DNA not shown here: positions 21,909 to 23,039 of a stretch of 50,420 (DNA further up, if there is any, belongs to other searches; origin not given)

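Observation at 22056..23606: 516-aa protein: AbiV/HEPN-like N-terminal domain fused to a ~270-aa domain of unknown type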

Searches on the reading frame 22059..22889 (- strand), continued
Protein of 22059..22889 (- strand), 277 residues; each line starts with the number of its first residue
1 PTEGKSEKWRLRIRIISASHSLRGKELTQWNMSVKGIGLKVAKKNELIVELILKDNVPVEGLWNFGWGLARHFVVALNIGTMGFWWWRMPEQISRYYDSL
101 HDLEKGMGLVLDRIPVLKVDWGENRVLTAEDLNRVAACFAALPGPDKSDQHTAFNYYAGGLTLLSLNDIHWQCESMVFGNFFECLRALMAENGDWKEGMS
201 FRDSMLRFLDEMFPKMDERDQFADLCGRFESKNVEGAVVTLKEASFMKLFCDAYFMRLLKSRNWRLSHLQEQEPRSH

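Call 61: search_protein_families(library=pfam, proteins=[L029:3307-3954:+, L029:4001-4936:+, P0124, P0192], max_evalue=0.1)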
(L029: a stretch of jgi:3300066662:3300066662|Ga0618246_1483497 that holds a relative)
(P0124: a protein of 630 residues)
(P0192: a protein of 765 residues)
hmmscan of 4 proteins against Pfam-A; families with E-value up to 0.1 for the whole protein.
L029:3307-3954:+ (215 aa): 1 family
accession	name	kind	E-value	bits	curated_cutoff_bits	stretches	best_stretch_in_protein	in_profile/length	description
PF18728.6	HEPN_AbiV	-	1.3e-05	25.8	27.1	1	30-140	5-126/155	AbiV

L029:4001-4936:+ (311 aa): 0 families

P0124 (630 aa): 8 families
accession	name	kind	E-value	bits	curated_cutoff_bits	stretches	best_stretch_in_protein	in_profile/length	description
PF18728.6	HEPN_AbiV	-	1.2e-16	61.6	27.1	1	124-264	3-152/155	AbiV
PF13744.12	HTH_37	-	3.8e-16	59.1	27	1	17-89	1-73/80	Helix-turn-helix domain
PF01381.28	HTH_3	-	7.1e-07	29.6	23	1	40-88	2-49/55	Helix-turn-helix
PF13560.12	HTH_31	-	0.00017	22.3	27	1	43-72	9-39/64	Helix-turn-helix domain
PF12844.13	HTH_19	-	0.00022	21.5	30.2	1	38-88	3-52/64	Helix-turn-helix domain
PF14316.11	DUF4381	-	0.0061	17.3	27.2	0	293-328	71-106/145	Domain of unknown function (DUF4381)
PF13443.12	HTH_26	-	0.059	14.1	22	0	40-81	3-44/63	Cro/C1-type HTH DNA-binding domain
PF04814.19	HNF-1_N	-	0.089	13.6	29.7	0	36-75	123-161/175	Hepatocyte nuclear factor 1 (HNF-1), N terminus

P0192 (765 aa): 9 families
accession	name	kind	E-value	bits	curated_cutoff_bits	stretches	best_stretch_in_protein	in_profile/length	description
PF12146.15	Hydrolase_4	-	4.5e-17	62.6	27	2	24-152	4-127/239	Serine aminopeptidase, S33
PF18728.6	HEPN_AbiV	-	4.3e-11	43.7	27.1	1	264-402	3-153/155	AbiV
PF00561.26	Abhydrolase_1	-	1.1e-09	38.7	25.8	1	26-142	2-112/245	alpha/beta hydrolase fold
PF00326.27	Peptidase_S9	-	1.4e-08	34.9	22.6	1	82-257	45-209/213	Prolyl oligopeptidase family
PF12697.13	Abhydrolase_6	-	4.1e-06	28.1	26.3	1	27-206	1-177/217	Alpha/beta hydrolase family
PF20408.4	Abhydrolase_11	-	0.00046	20.4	27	1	25-120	3-97/193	Alpha/beta hydrolase domain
PF20434.5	BD-FAE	-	0.00084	19.3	26.8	1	179-220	174-215/215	BD-FAE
PF01738.24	DLH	-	0.044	13.8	21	0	190-240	139-191/217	Dienelactone hydrolase family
PF08544.19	GHMP_kinases_C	-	0.096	13.5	21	0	85-119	36-71/85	GHMP kinases C terminal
